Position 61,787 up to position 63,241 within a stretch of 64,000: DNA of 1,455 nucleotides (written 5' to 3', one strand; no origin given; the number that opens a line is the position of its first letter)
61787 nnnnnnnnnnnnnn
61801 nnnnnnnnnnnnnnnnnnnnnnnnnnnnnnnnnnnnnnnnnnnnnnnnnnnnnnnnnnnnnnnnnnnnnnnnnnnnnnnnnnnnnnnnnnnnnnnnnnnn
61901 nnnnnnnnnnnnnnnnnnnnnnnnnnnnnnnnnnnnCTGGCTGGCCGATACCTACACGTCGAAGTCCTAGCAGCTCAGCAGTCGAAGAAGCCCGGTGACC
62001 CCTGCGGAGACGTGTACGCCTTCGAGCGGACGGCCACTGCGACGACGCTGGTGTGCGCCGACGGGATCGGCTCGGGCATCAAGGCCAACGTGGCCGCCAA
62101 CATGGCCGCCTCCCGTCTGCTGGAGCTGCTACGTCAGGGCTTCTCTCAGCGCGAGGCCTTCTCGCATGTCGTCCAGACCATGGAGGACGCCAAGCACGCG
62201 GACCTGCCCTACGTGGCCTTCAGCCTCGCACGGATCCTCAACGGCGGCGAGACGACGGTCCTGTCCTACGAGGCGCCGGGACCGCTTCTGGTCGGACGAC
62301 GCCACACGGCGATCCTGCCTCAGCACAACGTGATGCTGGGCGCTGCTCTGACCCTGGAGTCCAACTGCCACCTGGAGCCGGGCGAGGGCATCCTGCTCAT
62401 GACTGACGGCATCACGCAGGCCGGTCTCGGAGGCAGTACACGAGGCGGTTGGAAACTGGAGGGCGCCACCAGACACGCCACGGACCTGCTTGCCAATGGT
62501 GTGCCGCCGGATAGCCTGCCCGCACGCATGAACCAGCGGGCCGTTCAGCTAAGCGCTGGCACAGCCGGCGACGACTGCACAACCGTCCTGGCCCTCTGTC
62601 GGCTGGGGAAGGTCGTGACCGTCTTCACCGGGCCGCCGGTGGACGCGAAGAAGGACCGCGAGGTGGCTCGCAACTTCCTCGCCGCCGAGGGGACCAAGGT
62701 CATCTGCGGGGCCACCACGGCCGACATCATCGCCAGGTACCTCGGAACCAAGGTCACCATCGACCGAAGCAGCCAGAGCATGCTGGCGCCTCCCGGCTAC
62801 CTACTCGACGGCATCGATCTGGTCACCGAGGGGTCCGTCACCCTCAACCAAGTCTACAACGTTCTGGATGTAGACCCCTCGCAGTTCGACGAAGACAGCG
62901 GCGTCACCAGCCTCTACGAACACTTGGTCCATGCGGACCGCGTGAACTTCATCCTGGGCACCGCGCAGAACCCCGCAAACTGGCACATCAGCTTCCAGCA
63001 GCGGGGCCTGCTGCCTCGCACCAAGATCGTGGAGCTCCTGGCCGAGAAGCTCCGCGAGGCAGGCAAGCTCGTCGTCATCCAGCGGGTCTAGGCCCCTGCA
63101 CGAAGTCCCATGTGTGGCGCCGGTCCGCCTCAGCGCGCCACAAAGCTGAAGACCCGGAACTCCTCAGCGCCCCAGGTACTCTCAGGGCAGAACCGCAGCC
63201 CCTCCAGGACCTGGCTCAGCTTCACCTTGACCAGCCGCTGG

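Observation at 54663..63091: Rex-hydCBA-hydS-PP2C cluster: bifurcating [FeFe]-hydrogenase with a downstream H2-sensing hydrogenase-PAS protein and phosphatase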

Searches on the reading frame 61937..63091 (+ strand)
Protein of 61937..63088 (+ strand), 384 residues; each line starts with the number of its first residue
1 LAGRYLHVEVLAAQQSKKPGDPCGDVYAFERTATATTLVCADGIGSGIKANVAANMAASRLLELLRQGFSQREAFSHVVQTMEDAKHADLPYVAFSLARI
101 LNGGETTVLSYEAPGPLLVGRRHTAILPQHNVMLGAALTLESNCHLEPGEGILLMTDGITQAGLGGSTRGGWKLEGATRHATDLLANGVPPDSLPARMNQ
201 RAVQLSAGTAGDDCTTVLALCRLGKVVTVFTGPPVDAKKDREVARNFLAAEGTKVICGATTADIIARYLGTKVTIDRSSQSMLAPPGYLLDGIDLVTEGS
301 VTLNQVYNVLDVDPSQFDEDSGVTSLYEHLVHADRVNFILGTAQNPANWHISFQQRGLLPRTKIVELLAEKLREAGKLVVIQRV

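Call 3: search_protein_families(library=pfam, proteins=[window:62012-63091:+], max_evalue=0.01)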
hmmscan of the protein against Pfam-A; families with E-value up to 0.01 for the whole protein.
window:62012-63091:+ (359 aa): 2 families
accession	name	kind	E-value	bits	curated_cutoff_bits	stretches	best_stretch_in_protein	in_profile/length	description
PF07228.17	SpoIIE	-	3.1e-14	53.8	25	1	10-194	4-189/192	Stage II sporulation protein E (SpoIIE)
PF13672.11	PP2C_2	-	0.00041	20.4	24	0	6-49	20-63/209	Protein phosphatase 2C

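Call 4: search_protein_families(library=ncbifam, proteins=[window:62012-63091:+], max_evalue=0.01)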
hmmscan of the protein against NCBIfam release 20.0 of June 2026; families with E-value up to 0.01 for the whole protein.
window:62012-63091:+ (359 aa): 0 families

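Call 37: find_homologous_proteins(query=window:62012-63088:+, max_evalue=0.00001)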
Query window:62012-63088:+ (359 aa): 802 proteins with E <= 0.00001 among 8000 candidates; the best 120 are listed.
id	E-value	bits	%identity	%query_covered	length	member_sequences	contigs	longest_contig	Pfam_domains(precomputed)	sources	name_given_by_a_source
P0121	1.6e-228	776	97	100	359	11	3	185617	PF07228.18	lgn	-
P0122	1.7e-147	509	64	100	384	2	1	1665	PF07228.18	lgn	-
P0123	4.0e-146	505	66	96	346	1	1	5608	PF07228.18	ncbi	-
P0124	4.4e-146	504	65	100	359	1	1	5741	PF07228.18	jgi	jgi:hypothetical protein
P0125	1.7e-145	503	64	99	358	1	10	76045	PF07228.18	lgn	-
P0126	4.0e-144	498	63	100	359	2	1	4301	PF07228.18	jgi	jgi:hypothetical protein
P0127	5.2e-142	491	63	99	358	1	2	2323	PF07228.18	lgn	-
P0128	6.1e-142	491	61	99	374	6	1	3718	PF07228.18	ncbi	-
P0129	1.2e-140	487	62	99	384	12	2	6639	PF13672.12,PF07228.18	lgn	-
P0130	4.4e-139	481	62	99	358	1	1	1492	PF07228.18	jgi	jgi:hypothetical protein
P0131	4.4e-138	478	62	99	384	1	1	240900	PF13672.12,PF07228.18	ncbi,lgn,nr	ncbi:MAG: SpoIIE family protein phosphatase [Armatimonadetes bacterium]|nr:SpoIIE family protein pho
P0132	2.2e-134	466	61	95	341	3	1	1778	PF07228.18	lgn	-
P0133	1.2e-131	457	58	99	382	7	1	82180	PF07228.18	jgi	jgi:hypothetical protein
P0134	1.3e-130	454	58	99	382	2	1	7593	PF07228.18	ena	-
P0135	4.6e-130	452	58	98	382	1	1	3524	PF07228.18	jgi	jgi:hypothetical protein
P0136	1.5e-128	447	57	98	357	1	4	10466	PF07228.18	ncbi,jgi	-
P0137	3.9e-127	442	56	99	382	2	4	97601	PF07228.18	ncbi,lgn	-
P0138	4.2e-126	439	56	99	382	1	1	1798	PF07228.18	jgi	jgi:hypothetical protein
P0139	1.4e-125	437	55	99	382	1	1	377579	PF07228.18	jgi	jgi:hypothetical protein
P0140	2.4e-125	436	54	100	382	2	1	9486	PF07228.18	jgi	jgi:hypothetical protein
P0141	3.2e-125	436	55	99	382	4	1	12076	PF07228.18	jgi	-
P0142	5.7e-125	435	55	100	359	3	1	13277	PF07228.18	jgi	-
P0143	4.9e-124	432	54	99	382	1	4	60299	PF07228.18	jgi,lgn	jgi:hypothetical protein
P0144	6.8e-124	432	53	99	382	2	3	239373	PF07228.18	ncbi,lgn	-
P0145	1.2e-122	427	57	99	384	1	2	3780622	PF07228.18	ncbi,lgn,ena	-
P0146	1.6e-122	427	54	98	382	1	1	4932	PF07228.18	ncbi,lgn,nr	ncbi:MAG: SpoIIE family protein phosphatase [bacterium]|nr:SpoIIE family protein phosphatase [bacter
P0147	2.2e-122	427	55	100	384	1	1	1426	PF07228.18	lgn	-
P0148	5.7e-122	425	54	99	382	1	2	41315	PF07228.18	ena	-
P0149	1.1e-121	424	53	99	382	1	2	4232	PF07228.18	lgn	-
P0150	1.7e-121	424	56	99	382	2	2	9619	PF07228.18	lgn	-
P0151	2.3e-121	423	53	100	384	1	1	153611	PF07228.18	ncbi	ncbi:MAG: SpoIIE family protein phosphatase [Armatimonadota bacterium]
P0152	2.4e-121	423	53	99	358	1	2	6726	PF07228.18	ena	-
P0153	3.2e-121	423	55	99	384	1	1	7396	PF13672.12,PF07228.18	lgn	-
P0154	6.5e-121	422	55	100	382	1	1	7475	PF07228.18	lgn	-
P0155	9.2e-121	421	55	99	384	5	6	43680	PF13672.12,PF07228.18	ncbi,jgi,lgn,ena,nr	ncbi:MAG TPA: hypothetical protein DCL60_01205 [Armatimonadetes bacterium]|jgi:hypothetical protein|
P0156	1.0e-120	421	55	100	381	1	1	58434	PF07228.18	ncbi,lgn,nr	ncbi:MAG: SpoIIE family protein phosphatase [Phycisphaerae bacterium]|nr:SpoIIE family protein phosp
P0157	1.1e-120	421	54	99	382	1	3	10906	PF07228.18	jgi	jgi:hypothetical protein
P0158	2.2e-120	420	55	99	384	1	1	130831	PF07228.18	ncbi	ncbi:MAG: SpoIIE family protein phosphatase [Armatimonadota bacterium]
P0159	2.9e-120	420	54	99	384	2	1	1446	PF13672.12,PF07228.18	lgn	-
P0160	3.3e-120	419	54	100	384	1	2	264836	PF07228.18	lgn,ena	-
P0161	3.5e-120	419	54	99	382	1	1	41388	PF07228.18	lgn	-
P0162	4.3e-120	419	55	99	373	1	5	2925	PF07228.18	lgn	-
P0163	6.2e-120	419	55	99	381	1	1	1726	PF07228.18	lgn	-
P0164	7.6e-120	418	54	99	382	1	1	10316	PF07228.18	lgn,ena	-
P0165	9.6e-120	418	55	99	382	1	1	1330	PF07228.18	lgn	-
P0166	1.0e-119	418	55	99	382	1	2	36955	PF07228.18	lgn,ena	-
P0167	1.4e-119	417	52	99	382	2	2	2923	PF07228.18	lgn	-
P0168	1.6e-119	417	52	98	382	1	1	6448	PF07228.18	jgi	jgi:hypothetical protein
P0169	3.9e-119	416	55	100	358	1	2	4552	PF07228.18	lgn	-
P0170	8.0e-119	415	54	99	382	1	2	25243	PF07228.18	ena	-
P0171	8.3e-119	415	54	99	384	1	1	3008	PF07228.18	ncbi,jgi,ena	jgi:hypothetical protein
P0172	1.3e-118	414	50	98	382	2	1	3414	PF07228.18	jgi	-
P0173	1.4e-118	414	51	98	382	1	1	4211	PF07228.18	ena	-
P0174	1.5e-118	414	54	99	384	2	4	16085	PF07228.18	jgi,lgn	jgi:hypothetical protein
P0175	2.1e-118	413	55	100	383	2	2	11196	PF07228.18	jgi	-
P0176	2.9e-118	413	53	100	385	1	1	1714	PF07228.18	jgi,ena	-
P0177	3.0e-118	413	56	98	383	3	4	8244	PF07228.18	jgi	-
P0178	3.8e-118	413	53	100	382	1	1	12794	PF07228.18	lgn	-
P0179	6.2e-118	412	53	99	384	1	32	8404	PF07228.18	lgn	-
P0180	7.7e-118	412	52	99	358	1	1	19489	PF07228.18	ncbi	-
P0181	1.1e-117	411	53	100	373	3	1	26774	PF07228.18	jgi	-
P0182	1.3e-117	411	54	99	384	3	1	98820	PF07228.18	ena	-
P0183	1.6e-117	411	53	100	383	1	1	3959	PF07228.18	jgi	jgi:hypothetical protein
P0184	2.7e-117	410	54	100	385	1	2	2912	PF07228.18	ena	-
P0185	3.7e-117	409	53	100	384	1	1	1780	PF07228.18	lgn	-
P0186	5.3e-117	409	53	99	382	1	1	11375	PF13672.12,PF07228.18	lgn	-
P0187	7.7e-117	408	54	99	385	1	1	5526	PF07228.18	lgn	-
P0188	1.0e-116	408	54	99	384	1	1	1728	PF07228.18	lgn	-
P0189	1.0e-116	408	54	99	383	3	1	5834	PF07228.18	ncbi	-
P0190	1.7e-116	407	52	98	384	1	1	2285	PF07228.18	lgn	-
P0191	1.7e-116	407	54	100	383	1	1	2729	PF07228.18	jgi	-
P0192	2.4e-116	407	54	100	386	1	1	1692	PF07228.18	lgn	-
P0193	2.6e-116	407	53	99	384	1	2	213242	PF07228.18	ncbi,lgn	ncbi:MAG: SpoIIE family protein phosphatase [Armatimonadota bacterium]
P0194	2.9e-116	406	53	99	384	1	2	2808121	PF07228.18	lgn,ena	-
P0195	3.0e-116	406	55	99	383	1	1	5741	PF13672.12,PF07228.18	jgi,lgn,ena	-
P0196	3.6e-116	406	52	100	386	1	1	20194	PF07228.18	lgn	-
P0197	8.0e-116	405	53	100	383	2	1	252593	PF13672.12,PF07228.18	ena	-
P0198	8.4e-116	405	54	99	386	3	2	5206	PF13672.12,PF07228.18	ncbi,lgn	ncbi:MAG: SpoIIE family protein phosphatase [Bacteroidota bacterium]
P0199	9.9e-116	405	56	97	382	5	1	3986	PF07228.18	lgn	-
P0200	2.2e-115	404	52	99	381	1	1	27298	PF07228.18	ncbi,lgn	-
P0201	2.4e-115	403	53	99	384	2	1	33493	PF07228.18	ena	-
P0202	2.8e-115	403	52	99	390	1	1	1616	PF13672.12,PF07228.18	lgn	-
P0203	3.1e-115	403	53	100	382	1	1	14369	PF07228.18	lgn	-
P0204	5.1e-115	402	53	99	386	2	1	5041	PF07228.18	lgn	-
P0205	6.0e-115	402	54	99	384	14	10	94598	PF07228.18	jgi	-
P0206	9.5e-115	401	52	99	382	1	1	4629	PF13672.12,PF07228.18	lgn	-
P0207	1.2e-114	401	52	99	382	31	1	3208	PF07228.18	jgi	-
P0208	1.3e-114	401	54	99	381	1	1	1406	PF07228.18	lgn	-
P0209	1.4e-114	401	54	99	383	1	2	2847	PF07228.18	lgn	-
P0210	1.4e-114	401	52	100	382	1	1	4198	PF07228.18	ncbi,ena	-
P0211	1.6e-114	401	52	99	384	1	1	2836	PF07228.18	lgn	-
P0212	2.0e-114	400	52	99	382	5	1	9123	PF07228.18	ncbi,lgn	-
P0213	2.0e-114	400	53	99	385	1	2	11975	PF07228.18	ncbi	ncbi:MAG: SpoIIE family protein phosphatase [Thermoguttaceae bacterium]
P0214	2.4e-114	400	53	98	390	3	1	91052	PF07228.18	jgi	jgi:hypothetical protein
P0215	2.5e-114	400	54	99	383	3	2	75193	PF07228.18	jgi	jgi:hypothetical protein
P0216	2.9e-114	400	52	100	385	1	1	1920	PF07228.18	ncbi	-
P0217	3.4e-114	400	52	99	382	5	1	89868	PF07228.18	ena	-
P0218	3.5e-114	400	53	99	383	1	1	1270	PF07228.18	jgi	jgi:hypothetical protein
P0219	4.2e-114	399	52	99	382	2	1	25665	PF07228.18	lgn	-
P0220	4.4e-114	399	54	99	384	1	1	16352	PF07228.18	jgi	jgi:hypothetical protein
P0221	4.5e-114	399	53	100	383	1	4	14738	PF07228.18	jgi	-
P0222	4.7e-114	399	53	100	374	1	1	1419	PF07228.18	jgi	jgi:hypothetical protein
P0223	5.6e-114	399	54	100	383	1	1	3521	PF13672.12,PF07228.18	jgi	jgi:hypothetical protein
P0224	6.7e-114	399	53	100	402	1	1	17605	PF07228.18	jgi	jgi:hypothetical protein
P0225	8.4e-114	398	52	100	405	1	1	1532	PF13672.12,PF07228.18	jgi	jgi:hypothetical protein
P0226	9.0e-114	398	52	100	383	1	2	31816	PF07228.18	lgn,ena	-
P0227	1.2e-113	398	52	99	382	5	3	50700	PF13672.12,PF07228.18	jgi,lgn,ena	-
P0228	1.2e-113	398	52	98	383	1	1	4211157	PF13672.12,PF07228.18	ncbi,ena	-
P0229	1.9e-113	397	52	99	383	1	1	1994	PF13672.12,PF07228.18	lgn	-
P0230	2.1e-113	397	54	99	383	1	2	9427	PF13672.12,PF07228.18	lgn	-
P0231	2.6e-113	397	51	99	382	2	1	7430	PF07228.18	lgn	-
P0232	2.7e-113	397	52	99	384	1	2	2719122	PF07228.18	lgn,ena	-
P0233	2.9e-113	397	51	99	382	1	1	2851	PF07228.18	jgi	-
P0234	3.4e-113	396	51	99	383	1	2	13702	PF13672.12,PF07228.18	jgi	jgi:hypothetical protein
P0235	3.4e-113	396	51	99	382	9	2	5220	PF07228.18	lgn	-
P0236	3.6e-113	396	53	99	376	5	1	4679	PF07228.18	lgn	-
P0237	4.0e-113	396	53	99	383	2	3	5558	PF07228.18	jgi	jgi:Tfp pilus assembly protein PilX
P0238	5.5e-113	396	51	99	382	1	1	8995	PF07228.18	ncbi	-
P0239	5.7e-113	396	53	100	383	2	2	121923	PF07228.18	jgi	jgi:hypothetical protein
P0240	5.8e-113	396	51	99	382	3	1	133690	PF07228.18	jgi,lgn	-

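Call 41: find_encoding_contigs(protein=P0125, flank=10000, max_places=2)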
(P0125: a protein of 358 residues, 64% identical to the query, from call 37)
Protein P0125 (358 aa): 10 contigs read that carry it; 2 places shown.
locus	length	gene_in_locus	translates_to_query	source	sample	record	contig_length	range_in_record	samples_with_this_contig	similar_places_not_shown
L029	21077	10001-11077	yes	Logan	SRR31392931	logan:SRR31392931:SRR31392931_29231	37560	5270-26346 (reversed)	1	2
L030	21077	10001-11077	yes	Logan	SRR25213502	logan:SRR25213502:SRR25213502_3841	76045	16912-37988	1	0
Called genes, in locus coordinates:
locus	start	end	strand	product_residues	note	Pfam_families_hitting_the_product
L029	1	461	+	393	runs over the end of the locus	-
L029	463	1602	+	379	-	PF12704:MacB_PCD (weak), PF02687:FtsX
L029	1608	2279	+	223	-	PF13191:AAA_16 (weak), PF00005:ABC_tran, PF13304:AAA_21 (faint)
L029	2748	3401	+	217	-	PF06971:Put_DNA-bind_N, PF02629:CoA_binding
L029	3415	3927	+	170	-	PF01257:2Fe-2S_thioredx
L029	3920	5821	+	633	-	PF01512:Complex1_51K, PF10589:NADH_4Fe-4S, PF00037:Fer4, PF12797:Fer4_2 (weak), PF12837:Fer4_6 (weak), PF12838:Fer4_7, PF13237:Fer4_10, PF14697:Fer4_21 (weak), +2 more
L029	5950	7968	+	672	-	PF13510:Fer2_4, PF10588:NADH-G_4Fe-4S_3, PF13187:Fer4_9 (faint), PF12838:Fer4_7, PF22117:Fer4_Nqo3 (weak), PF02906:Fe_hyd_lg_C, PF02256:Fe_hyd_SSU, PF01257:2Fe-2S_thioredx, +2 more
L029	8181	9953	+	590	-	PF00037:Fer4 (faint), PF12837:Fer4_6 (faint), PF12838:Fer4_7, PF13187:Fer4_9, PF13237:Fer4_10, PF02906:Fe_hyd_lg_C, PF04060:FeS, PF13188:PAS_8 (weak), +3 more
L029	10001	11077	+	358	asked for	PF07228:SpoIIE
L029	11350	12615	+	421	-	PF18082:NAT_N, PF18164:GNAT_C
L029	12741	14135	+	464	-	PF00884:Sulfatase, PF01663:Phosphodiest (weak), PF02995:DUF229, PF16347:SGSH_C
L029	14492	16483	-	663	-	PF14871:GHL6, PF08532:Glyco_hydro_42M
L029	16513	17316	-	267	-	PF01026:TatD_DNase, PF04909:Amidohydro_2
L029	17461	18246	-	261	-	PF04909:Amidohydro_2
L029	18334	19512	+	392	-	PF01555:N6_N4_Mtase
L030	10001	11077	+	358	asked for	PF07228:SpoIIE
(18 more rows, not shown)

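Call 42: find_encoding_contigs(protein=P0124, flank=6000, max_places=2)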
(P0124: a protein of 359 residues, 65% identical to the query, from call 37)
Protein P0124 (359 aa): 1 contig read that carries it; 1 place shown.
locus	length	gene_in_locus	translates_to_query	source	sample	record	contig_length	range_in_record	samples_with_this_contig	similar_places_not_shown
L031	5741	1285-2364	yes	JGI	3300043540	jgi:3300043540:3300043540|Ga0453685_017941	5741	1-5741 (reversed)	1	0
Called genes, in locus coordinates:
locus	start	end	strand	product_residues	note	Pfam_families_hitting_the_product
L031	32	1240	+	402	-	PF02906:Fe_hyd_lg_C, PF04060:FeS, PF13188:PAS_8 (weak)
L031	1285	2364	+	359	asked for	PF07228:SpoIIE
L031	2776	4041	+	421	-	PF18082:NAT_N, PF18164:GNAT_C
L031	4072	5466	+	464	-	PF00884:Sulfatase, PF01663:Phosphodiest (faint), PF02995:DUF229, PF16347:SGSH_C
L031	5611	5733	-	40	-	-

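Call 47: search_solved_structures(query=A2, max_evalue=1)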
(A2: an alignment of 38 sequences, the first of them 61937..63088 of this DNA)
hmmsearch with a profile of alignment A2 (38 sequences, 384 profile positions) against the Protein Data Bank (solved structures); distinct sequences matched with E-value up to 1: 10.
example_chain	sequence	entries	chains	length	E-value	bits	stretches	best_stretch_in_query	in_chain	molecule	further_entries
5mqh_A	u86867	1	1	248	1.4e-06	30.7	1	12-218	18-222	Serine phosphatase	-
3t91_A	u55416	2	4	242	8.7e-06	28.1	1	13-218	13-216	Stage II sporulation protein E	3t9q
5ucg_A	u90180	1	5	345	2.4e-05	26.6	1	12-218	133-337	Stage II sporulation protein E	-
3pu9_A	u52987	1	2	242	0.00029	23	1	6-224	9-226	Protein serine/threonine phosphatase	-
3zt9_A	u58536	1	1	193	0.00086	21.5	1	9-68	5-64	Stage II sporulation protein E (SpoIIE)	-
3w40_A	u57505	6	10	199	0.002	20.3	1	7-86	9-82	Phosphoserine phosphatase RsbX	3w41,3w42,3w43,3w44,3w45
3rnr_A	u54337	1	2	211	0.094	14.8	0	138-162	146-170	Stage II sporulation E family protein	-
4c1l_A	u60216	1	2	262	0.65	12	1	217-260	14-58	2-dehydro-3-deoxyphosphoheptonate aldolase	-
4c1k_A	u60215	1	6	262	0.65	12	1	217-260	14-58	2-DEHYDRO-3-DEOXYPHOSPHOHEPTONATE ALDOLASE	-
6jkv_A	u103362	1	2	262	0.76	11.8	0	124-162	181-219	PppA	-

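Call 78: predict_structure(alignment_id=A2)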
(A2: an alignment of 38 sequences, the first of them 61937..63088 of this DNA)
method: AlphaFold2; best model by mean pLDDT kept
length: 384 residues; sequences in the alignment: 38
mean_pLDDT: 90.2   pTM: 0.83
mean pLDDT of the five models: 90.2, 89.7, 89.0, 88.1, 86.8
residues with pLDDT >= 90: 273; 70-90: 88; 50-70: 20; < 50: 3
segments of 3 or more residues with pLDDT < 50: 1-3
pLDDT, mean of each block of 10 residues (from residue 1): 75 91 94 93 88 96 95 95 86 95 95 96 95 89 96 96 83 94 97 96 90 95 95 92 95 92 94 78 71 90 92 84 92 95 73 67 94 92 94
secondary structure, 60 per line:
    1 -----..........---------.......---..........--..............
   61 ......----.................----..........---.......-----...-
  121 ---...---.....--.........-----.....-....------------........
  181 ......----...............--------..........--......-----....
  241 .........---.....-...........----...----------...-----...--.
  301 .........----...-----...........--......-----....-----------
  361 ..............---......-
elements in order: E6-15 E25-31 E35-44 H47-66 H71-87 E92-101 E105-111 E117-119 E124-126 E130-134 E137-145 E151-155 H157-160 H173-186 H191-205 E214-223 E226-231 H237-249 E253-257 H259-269 E274-276 E287-289 E295-297 H300-309 H322-332 E335-340 H346-349 H361-374 E378-383
